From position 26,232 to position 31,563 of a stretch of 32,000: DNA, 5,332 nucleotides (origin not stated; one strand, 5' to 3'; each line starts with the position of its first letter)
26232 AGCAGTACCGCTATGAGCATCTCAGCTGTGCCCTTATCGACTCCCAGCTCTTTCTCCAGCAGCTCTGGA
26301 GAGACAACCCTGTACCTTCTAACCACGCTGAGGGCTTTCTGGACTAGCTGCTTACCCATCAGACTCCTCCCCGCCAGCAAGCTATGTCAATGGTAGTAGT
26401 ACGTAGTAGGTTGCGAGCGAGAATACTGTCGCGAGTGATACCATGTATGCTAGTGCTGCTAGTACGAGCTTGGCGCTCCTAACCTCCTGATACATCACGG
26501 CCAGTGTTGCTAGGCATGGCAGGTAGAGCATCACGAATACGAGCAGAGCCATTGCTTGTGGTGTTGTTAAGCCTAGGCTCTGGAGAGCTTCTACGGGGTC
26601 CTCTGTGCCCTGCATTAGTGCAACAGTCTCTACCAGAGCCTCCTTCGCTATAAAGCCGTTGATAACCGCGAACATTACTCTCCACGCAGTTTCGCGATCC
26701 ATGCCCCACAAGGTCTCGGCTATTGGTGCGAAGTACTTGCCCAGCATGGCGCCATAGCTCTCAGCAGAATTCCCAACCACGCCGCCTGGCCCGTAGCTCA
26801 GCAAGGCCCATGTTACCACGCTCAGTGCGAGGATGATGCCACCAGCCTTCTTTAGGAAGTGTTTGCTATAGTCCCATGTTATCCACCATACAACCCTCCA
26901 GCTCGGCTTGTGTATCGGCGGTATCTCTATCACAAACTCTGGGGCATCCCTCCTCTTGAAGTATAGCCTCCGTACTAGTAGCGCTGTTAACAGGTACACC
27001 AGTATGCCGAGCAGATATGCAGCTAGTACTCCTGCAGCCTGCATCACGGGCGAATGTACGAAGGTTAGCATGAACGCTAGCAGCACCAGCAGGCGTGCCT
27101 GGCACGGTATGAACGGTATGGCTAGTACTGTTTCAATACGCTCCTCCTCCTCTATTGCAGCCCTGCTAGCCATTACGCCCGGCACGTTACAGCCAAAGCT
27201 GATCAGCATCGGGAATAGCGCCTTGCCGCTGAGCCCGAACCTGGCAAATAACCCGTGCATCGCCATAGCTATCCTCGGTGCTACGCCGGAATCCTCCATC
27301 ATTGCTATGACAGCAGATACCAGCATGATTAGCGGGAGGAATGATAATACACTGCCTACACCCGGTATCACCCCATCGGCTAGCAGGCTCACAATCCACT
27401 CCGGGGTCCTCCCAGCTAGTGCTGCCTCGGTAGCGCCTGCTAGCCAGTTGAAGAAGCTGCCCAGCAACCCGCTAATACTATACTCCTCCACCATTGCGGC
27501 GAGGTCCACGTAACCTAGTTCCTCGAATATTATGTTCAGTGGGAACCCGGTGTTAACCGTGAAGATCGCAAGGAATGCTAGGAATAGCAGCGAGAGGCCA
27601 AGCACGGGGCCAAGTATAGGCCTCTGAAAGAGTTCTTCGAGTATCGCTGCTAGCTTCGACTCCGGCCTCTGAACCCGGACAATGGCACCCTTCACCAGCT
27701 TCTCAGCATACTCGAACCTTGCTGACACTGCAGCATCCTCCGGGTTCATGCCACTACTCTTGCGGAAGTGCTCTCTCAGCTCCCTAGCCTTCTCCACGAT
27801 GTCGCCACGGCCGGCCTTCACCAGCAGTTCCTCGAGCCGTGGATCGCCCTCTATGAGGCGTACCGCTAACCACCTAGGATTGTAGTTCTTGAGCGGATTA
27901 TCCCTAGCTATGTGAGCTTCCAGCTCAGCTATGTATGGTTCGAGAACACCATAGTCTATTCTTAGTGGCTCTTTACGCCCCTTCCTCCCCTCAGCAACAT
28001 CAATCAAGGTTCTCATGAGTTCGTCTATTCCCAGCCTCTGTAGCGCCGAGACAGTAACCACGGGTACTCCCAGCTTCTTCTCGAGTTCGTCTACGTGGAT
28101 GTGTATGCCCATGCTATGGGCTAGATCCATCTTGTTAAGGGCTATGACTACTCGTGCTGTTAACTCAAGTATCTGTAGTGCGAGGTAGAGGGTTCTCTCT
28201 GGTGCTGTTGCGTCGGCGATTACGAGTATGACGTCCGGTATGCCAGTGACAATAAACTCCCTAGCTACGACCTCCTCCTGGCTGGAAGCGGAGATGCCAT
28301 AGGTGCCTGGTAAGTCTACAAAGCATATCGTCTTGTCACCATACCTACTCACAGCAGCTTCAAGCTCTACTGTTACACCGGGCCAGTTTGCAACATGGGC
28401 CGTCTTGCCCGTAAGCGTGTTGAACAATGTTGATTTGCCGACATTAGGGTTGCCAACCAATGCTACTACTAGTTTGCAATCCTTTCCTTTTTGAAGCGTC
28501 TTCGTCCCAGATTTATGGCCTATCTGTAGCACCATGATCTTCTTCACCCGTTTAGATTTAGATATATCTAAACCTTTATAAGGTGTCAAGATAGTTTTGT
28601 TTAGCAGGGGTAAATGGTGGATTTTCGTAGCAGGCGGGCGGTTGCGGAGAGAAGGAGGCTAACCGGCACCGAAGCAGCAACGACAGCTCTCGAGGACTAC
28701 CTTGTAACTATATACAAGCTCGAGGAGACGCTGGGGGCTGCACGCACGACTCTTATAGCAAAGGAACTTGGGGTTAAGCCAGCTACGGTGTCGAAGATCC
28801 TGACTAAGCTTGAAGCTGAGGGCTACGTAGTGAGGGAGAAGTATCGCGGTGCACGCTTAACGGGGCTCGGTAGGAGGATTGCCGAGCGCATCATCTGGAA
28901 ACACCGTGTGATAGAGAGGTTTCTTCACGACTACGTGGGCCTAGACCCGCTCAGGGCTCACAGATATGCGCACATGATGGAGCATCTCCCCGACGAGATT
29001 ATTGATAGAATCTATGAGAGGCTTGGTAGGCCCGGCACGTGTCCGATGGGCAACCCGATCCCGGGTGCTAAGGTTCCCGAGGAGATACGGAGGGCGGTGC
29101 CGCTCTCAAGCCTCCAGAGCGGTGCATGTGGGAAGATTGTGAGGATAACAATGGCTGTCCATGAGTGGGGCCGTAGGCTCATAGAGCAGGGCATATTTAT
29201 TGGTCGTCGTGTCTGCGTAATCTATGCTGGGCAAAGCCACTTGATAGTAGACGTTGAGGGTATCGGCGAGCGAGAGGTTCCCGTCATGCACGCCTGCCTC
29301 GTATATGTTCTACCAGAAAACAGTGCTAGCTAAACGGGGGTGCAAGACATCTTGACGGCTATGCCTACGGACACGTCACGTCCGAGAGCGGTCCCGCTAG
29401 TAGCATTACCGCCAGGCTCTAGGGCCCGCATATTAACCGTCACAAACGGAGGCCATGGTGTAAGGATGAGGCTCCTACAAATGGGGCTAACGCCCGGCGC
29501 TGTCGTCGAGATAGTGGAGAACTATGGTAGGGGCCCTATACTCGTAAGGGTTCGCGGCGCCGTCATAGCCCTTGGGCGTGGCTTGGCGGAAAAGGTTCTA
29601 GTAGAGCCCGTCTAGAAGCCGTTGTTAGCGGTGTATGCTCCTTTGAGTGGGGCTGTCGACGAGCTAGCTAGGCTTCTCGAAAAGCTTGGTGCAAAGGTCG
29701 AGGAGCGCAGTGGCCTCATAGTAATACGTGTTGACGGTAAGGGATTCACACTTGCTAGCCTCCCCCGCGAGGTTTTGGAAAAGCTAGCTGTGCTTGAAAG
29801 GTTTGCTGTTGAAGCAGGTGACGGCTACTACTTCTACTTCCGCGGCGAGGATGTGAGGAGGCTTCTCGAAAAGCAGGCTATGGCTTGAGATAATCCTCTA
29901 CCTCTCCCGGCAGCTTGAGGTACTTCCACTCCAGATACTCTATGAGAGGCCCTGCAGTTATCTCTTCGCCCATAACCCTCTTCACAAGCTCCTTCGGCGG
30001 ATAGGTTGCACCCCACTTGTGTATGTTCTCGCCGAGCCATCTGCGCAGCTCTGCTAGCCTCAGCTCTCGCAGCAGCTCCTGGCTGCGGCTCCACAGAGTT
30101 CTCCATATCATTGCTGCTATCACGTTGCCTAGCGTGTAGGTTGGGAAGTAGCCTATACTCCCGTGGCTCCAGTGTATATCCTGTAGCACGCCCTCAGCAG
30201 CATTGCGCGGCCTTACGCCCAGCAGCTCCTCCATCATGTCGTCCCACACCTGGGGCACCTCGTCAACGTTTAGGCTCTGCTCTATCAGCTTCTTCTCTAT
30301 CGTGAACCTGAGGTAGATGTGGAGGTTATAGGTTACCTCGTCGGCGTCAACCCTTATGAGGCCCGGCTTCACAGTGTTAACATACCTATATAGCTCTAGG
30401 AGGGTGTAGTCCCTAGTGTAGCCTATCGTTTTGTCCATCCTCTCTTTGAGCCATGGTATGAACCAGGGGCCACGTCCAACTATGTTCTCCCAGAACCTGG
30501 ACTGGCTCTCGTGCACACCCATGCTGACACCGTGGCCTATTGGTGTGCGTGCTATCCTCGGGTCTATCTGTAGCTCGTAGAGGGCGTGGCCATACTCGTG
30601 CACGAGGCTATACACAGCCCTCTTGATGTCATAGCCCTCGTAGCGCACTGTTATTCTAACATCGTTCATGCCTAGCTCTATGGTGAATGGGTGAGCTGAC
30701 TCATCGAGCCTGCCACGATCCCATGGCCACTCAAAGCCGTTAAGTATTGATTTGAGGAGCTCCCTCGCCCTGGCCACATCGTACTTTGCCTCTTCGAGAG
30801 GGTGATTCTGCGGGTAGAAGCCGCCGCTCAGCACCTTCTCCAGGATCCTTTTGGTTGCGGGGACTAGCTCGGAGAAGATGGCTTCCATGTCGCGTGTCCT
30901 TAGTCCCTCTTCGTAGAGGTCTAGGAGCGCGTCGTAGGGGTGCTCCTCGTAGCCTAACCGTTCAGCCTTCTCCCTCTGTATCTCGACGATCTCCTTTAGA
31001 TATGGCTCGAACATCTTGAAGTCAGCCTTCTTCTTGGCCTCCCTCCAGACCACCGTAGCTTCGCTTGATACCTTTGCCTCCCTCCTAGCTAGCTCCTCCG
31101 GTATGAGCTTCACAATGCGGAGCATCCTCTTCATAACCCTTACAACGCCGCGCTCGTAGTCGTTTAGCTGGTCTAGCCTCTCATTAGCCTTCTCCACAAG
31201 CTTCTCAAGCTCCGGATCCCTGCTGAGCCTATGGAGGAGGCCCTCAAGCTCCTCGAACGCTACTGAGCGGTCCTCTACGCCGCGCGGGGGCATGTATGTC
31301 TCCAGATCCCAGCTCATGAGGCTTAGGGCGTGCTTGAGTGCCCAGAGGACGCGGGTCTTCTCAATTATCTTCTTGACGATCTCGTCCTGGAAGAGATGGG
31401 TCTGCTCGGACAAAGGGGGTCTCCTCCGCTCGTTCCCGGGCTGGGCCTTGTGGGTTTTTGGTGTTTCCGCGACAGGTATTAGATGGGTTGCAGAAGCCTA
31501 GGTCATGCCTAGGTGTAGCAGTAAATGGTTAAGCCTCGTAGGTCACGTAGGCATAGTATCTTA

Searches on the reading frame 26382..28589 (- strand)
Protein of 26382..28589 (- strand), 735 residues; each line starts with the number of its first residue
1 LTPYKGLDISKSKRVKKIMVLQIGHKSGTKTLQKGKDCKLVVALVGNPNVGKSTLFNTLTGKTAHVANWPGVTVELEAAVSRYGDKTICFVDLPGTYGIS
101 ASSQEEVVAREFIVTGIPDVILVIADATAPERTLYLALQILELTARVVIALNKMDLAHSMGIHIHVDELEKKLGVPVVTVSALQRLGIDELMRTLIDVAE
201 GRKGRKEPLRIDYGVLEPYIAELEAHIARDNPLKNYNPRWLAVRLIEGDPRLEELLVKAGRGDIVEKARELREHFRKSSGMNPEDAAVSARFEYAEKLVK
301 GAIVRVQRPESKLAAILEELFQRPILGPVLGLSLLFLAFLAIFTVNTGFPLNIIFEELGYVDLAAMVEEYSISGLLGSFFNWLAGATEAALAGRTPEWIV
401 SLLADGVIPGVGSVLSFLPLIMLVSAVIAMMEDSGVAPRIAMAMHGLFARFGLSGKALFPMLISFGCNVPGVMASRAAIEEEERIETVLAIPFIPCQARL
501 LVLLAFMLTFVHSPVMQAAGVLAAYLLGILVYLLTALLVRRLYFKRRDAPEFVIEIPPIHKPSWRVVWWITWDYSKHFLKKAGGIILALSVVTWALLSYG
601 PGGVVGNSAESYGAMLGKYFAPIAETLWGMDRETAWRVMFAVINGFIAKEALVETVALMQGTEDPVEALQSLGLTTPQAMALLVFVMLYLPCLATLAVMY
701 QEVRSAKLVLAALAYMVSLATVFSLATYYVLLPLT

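Call 21: search_protein_families(library=pfam, proteins=[window:26382-28589:-], max_evalue=0.01)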
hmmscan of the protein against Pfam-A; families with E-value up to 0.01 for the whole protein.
window:26382-28589:- (735 aa): 8 families
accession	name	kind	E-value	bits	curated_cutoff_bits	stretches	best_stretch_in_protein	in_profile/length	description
PF02421.24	FeoB_N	-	1.7e-57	193.7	27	1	41-194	2-155/156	Ferrous iron transport protein B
PF07670.19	Gate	-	3.7e-26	92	29.6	2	414-507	1-101/104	Nucleoside recognition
PF01926.29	MMR_HSR1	-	2.7e-21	76.2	21.9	1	42-153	2-113/113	50S ribosome-binding GTPase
PF17910.6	FeoB_Cyto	-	1.1e-18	67.9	23.4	1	213-303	1-89/90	FeoB cytosolic helical domain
PF07664.17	FeoB_C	-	3.4e-14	52.7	26.6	1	521-573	1-53/54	Ferrous iron transport protein B C terminus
PF00009.33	GTP_EFTU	-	1.2e-08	35.2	26.5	1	70-198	53-185/188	Elongation factor Tu GTP binding domain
PF03193.22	RsgA_GTPase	-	3.3e-08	34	30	1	110-195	16-104/174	RsgA GTPase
PF09439.16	SRPRB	-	0.00036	20.4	25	1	42-174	6-139/178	Signal recognition particle receptor beta subunit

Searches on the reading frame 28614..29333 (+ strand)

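Call 21: search_protein_families(library=pfam, proteins=[window:28614-29333:+], max_evalue=0.01)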
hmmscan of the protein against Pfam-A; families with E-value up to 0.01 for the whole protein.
window:28614-29333:+ (239 aa): 12 families
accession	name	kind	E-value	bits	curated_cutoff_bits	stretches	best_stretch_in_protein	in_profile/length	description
PF02742.21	Fe_dep_repr_C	-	1.1e-23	83.4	27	1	83-150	1-69/70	Iron dependent repressor, metal binding and dimerisation domain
PF01325.25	Fe_dep_repress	-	3.2e-19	69.3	26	1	23-80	3-60/60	Iron dependent repressor, N-terminal DNA binding domain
PF04023.20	FeoA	-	8e-07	29.5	23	1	162-216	1-57/74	FeoA domain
PF01047.28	MarR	-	1.1e-06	28.9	24.6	1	39-76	14-51/59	MarR family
PF12802.13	MarR_2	-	6.4e-06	26.7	27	1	47-76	25-54/61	MarR family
PF09339.16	HTH_IclR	-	4.1e-05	23.7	22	1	38-75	14-51/52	IclR helix-turn-helix domain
PF25213.1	HVO_A0261_N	-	4.3e-05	23.7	35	1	43-93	25-74/86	HVO_A0261 N-terminal domain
PF13545.12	HTH_Crp_2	-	8.5e-05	22.9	27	1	47-76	27-57/70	Crp-like helix-turn-helix domain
PF01978.25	TrmB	-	0.00015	22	25.6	1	40-77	20-57/68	Sugar-specific transcriptional regulator TrmB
PF13412.12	HTH_24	-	0.00025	21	21.9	1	48-72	23-47/48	Winged helix-turn-helix DNA-binding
PF00392.27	GntR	-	0.00043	20.3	27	1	48-81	30-63/64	Bacterial regulatory proteins, gntR family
PF13730.12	HTH_36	-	0.0025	18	25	1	46-72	29-55/55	Helix-turn-helix domain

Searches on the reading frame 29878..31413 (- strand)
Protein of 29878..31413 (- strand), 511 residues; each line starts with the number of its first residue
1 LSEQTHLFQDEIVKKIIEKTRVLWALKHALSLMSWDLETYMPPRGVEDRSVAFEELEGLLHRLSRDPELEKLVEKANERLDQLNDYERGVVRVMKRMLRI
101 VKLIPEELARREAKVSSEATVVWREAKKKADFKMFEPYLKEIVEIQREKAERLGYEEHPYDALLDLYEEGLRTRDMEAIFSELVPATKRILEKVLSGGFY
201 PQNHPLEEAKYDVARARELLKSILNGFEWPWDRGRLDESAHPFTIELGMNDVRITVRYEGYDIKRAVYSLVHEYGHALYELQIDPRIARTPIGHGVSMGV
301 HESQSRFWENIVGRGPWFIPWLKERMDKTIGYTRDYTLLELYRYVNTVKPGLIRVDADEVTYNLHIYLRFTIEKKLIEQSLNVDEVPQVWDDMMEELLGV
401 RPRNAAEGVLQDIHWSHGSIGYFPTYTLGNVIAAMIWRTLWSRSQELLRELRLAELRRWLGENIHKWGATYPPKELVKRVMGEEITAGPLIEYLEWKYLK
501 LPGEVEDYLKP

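Call 21: search_protein_families(library=pfam, proteins=[window:29878-31413:-], max_evalue=0.01)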
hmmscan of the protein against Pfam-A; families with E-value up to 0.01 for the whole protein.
window:29878-31413:- (511 aa): 1 family
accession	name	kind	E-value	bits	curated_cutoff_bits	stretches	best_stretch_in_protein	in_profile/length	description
PF02074.21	Peptidase_M32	-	5.7e-150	500.6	25.1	1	21-498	7-489/489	Carboxypeptidase Taq (M32) metallopeptidase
